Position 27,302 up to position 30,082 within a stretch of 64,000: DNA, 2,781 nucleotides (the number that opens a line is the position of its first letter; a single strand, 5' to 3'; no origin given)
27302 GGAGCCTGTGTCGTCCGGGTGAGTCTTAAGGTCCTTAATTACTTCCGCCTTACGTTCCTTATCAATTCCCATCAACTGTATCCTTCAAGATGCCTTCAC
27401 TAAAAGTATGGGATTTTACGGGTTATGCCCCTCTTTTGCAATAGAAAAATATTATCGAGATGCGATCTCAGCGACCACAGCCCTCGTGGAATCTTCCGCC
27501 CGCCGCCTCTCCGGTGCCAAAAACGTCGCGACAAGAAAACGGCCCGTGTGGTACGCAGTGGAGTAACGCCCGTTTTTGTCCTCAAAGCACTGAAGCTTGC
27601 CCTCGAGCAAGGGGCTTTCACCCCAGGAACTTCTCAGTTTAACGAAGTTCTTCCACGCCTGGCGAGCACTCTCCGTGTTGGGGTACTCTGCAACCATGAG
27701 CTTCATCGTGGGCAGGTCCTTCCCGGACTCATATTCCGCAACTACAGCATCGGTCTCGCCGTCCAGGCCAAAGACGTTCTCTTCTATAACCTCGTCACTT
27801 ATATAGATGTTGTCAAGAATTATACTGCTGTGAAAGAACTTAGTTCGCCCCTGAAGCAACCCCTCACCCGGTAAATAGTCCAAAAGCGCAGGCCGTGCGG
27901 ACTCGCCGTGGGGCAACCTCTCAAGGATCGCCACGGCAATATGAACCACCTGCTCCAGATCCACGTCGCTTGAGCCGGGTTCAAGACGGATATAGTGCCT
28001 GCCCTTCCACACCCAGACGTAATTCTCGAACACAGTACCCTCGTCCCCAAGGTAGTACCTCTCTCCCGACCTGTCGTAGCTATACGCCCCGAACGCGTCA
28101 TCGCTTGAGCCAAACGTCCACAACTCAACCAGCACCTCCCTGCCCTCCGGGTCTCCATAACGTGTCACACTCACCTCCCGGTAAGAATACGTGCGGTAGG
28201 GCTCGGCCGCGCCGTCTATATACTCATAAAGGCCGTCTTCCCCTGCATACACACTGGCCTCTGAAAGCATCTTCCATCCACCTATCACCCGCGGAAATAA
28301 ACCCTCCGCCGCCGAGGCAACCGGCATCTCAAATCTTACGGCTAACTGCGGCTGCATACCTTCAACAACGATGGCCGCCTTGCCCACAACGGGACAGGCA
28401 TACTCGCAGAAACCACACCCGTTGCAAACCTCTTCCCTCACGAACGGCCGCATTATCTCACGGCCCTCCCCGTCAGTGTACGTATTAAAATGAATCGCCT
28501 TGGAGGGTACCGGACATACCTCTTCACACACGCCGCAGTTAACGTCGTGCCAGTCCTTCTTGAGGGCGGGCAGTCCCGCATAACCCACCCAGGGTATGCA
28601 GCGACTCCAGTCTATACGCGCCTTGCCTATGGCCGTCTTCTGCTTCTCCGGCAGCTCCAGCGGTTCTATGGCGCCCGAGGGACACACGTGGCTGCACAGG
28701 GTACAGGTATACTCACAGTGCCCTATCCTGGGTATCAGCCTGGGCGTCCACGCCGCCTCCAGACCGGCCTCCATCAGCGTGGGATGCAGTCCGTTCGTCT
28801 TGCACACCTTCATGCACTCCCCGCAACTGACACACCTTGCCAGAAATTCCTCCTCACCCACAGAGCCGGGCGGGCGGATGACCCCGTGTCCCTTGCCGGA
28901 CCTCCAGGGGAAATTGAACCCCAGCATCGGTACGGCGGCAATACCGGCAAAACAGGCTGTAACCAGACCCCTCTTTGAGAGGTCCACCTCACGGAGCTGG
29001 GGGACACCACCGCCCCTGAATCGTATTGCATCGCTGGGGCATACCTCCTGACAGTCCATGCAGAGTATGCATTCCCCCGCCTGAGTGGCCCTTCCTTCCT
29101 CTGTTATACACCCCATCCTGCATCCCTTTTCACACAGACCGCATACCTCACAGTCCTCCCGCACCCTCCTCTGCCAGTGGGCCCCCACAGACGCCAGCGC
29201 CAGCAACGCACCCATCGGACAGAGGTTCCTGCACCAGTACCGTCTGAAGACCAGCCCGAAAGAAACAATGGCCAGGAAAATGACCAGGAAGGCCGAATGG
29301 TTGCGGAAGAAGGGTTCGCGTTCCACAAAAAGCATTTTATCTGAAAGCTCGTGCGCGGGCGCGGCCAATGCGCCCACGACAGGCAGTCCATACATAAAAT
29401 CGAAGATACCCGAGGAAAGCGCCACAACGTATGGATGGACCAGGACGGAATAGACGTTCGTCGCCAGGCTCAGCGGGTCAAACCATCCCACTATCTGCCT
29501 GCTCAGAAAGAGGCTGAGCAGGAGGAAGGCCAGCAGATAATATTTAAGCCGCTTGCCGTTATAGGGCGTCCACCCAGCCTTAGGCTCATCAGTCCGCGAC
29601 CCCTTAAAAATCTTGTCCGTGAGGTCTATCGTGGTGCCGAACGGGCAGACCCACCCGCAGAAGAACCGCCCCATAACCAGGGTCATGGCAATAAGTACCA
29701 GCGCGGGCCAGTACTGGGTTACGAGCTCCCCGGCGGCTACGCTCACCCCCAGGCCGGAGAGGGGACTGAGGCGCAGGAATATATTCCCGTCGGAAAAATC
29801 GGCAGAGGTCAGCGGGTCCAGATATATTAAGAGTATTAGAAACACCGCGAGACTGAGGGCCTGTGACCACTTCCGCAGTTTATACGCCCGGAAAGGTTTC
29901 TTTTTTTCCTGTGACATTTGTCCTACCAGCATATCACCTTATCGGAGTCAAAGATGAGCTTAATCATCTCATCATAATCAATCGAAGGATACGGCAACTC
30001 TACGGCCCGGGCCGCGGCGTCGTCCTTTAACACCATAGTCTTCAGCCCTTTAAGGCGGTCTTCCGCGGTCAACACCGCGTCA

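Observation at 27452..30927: DsrE/F/H-like sulfur-relay trio translationally coupled to a membrane polyferredoxin carrying an unknown C-terminal domain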

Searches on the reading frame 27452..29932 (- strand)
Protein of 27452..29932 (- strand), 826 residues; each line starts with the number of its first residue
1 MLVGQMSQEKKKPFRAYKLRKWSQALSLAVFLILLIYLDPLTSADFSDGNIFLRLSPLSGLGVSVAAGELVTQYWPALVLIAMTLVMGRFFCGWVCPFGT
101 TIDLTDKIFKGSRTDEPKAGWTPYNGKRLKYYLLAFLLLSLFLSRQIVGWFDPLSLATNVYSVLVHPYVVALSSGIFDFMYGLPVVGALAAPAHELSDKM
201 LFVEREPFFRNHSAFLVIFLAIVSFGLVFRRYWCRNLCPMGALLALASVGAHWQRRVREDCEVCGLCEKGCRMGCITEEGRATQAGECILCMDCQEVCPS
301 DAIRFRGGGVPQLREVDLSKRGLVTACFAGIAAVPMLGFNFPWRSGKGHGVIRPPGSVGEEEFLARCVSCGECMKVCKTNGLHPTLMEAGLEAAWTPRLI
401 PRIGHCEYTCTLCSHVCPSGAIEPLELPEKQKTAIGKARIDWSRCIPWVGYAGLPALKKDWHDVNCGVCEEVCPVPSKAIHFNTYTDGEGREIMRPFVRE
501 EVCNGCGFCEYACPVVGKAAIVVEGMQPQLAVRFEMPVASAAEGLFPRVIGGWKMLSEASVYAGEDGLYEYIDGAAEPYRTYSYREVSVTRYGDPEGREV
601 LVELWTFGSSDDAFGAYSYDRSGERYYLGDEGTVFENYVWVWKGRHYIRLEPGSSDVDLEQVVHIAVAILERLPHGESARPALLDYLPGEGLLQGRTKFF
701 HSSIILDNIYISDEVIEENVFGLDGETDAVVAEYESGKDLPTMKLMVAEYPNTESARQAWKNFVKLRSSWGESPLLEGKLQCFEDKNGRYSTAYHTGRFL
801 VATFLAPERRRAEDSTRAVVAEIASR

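Call 3: search_protein_families(library=pfam, proteins=[window:27452-29932:-], max_evalue=0.01)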
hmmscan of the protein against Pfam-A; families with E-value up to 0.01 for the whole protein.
window:27452-29932:- (826 aa): 14 families
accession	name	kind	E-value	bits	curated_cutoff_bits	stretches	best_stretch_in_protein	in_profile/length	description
PF20244.3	DUF6599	-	6.2e-25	88.3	27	1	551-739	2-177/186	Family of unknown function (DUF6599)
PF12801.12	Fer4_5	-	4.1e-17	62.3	22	2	77-111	9-43/48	4Fe-4S binding domain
PF12838.12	Fer4_7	-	3.3e-16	59.9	27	3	464-515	3-50/52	4Fe-4S dicluster domain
PF00037.32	Fer4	-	2.6e-14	52.8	21.1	3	287-304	7-24/24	4Fe-4S binding domain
PF13187.11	Fer4_9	-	5.1e-11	42.9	27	2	287-380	1-50/52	4Fe-4S dicluster domain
PF14697.11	Fer4_21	-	9.2e-10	39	35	1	464-516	9-54/59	4Fe-4S dicluster domain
PF13237.11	Fer4_10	-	1.4e-08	34.9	25.5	0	465-514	11-53/53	4Fe-4S dicluster domain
PF13484.11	Fer4_16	-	3.9e-06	28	30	0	409-475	4-65/66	4Fe-4S double cluster binding domain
PF12837.12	Fer4_6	-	9.5e-06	25.8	25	1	498-515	4-21/24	4Fe-4S binding domain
PF13183.11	Fer4_8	-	3e-05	24.9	27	0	464-515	6-66/68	4Fe-4S dicluster domain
PF25160.1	LdpA_Fe-S-bd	-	0.00014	22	27.6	0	469-515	9-40/49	LdpA Fe-S cluster-binding domain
PF12797.12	Fer4_2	-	0.00069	19.9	24.5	1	495-515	2-22/22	4Fe-4S binding domain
PF12798.12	Fer4_3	-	0.0015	19.7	27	0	288-302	1-15/15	4Fe-4S binding domain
PF12800.12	Fer4_4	-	0.0093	16.7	24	0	501-515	2-16/17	4Fe-4S binding domain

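Call 4: search_protein_families(library=ncbifam, proteins=[window:27452-29932:-], max_evalue=0.01)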
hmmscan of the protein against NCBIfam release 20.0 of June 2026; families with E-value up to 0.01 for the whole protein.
window:27452-29932:- (826 aa): 35 families (the best 25 are shown)
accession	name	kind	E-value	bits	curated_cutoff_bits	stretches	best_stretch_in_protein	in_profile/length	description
NF007012.0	PRK09476.1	equivalog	1.6e-22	79.9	269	1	349-523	43-205/254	ferredoxin-type protein NapG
TIGR00397.1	mauM_napG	subfamily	3.9e-20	72.3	178.85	1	344-523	32-196/213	MauM/NapG family ferredoxin-type protein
TIGR02163.1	napH_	subfamily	3.5e-18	66.1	213.05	2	191-306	131-254/255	NapH/MauN family ferredoxin-type protein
NF007013.0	PRK09477.1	equivalog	2.5e-15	56.3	234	2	192-306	155-277/286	quinol dehydrogenase ferredoxin subunit NapH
TIGR00402.1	napF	equivalog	2.6e-14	53.4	102.2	1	351-516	21-146/149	ferredoxin-type protein NapF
NF042909.1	FMH_DH_FwdF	exception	6.7e-12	45.2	375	2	284-382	223-311/336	tungsten-dependent formylmethanofuran dehydrogenase subunit FwdF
NF046105.1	TransRegNosR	equivalog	9.4e-12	44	1000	1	213-295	579-662/680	transcriptional regulator NosR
TIGR01971.1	NuoI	subfamily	1e-11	44.5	113.05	2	464-515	45-95/121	NADH-quinone oxidoreductase, chain I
NF038196.1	ferrodoxin_EFR1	subfamily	7.1e-11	42.6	75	1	256-305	181-231/242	EFR1 family ferrodoxin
NF045874.1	Vhu_polyferre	exception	3.5e-10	39.2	600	1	222-323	26-124/381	F420-non-reducing hydrogenase associated-polyferredoxin VhuB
NF058577.1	FdxA_fam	equivalog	2e-08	34.3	65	1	257-302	5-52/52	4Fe-4S ferredoxin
NF004541.0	PRK05888.2-2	equivalog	1.7e-05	24.7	217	0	253-304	55-112/168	NADH-quinone oxidoreductase subunit NuoI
NF009053.0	PRK12387.1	subfamily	2.1e-05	24.4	204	1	365-423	38-91/180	formate hydrogenlyase complex iron-sulfur subunit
NF004538.0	PRK05888.1-4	equivalog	3e-05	23.7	135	1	464-516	64-115/162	NADH-quinone oxidoreductase subunit NuoI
NF005504.0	PRK07118.1-3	equivalog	3.4e-05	23.3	437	0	356-432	210-275/293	Fe-S cluster domain-containing protein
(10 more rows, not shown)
